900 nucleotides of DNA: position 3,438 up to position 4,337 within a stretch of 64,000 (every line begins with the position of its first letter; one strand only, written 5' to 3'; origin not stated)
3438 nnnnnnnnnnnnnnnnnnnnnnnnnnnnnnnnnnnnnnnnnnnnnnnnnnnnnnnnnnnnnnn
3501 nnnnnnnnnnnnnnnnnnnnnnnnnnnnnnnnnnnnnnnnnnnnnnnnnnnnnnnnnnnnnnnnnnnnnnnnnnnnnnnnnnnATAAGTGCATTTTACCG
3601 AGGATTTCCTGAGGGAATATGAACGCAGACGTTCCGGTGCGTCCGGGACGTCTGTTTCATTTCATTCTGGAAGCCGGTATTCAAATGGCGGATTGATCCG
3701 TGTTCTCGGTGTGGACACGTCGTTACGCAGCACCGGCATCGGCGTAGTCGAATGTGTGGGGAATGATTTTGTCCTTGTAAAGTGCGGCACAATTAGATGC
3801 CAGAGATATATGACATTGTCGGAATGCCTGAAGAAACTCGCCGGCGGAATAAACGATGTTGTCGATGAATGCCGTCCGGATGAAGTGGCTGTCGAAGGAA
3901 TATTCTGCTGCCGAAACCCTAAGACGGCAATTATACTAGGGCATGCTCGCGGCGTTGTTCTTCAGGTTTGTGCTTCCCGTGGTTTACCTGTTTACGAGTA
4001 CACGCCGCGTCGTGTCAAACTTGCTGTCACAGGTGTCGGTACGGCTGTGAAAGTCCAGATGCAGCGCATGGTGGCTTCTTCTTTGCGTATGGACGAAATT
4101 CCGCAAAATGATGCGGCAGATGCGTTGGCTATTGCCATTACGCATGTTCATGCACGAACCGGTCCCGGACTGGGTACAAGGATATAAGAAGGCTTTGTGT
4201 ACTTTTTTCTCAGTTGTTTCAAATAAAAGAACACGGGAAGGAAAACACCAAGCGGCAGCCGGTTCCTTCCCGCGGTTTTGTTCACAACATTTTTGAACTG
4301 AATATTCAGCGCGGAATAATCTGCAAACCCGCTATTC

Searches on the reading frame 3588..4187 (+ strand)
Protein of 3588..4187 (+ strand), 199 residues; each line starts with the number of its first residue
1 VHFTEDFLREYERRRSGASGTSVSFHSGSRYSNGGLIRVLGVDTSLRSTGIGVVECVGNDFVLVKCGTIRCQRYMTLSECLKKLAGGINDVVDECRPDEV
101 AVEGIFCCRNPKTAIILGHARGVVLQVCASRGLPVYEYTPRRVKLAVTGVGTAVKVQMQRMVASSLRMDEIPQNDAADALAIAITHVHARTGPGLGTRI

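Call 44: search_protein_families(library=pfam, proteins=[window:3588-4187:+])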
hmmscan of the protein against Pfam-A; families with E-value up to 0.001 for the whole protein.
window:3588-4187:+ (199 aa): 1 family
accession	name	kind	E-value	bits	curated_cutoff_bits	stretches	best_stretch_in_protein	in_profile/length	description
PF02075.23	RuvC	-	8.2e-40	136.5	22.2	1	39-186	1-148/148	Crossover junction endodeoxyribonuclease RuvC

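Call 61: list_cluster_members(proteins=[P0001, window:3588-4187:+, window:34048-35451:+, window:36660-37895:+, window:2591-3583:+])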
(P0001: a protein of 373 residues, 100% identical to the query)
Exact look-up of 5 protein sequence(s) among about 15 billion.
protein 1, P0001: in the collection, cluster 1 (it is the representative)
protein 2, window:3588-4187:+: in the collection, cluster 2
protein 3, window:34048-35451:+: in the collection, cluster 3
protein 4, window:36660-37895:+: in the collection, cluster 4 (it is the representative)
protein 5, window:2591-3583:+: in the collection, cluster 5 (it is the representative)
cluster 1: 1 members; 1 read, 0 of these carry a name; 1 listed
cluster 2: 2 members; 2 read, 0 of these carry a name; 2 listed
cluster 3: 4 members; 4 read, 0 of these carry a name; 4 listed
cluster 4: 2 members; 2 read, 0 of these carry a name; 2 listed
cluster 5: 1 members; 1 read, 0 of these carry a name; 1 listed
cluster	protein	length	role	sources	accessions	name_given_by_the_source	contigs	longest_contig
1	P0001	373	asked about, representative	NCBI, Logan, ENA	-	-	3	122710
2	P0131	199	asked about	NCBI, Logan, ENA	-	-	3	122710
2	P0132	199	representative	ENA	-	-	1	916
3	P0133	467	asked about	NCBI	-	-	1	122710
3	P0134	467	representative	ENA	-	-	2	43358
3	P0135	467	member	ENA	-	-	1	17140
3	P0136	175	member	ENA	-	-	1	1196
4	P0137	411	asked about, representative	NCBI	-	-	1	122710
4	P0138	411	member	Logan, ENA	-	-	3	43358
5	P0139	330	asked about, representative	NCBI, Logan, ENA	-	-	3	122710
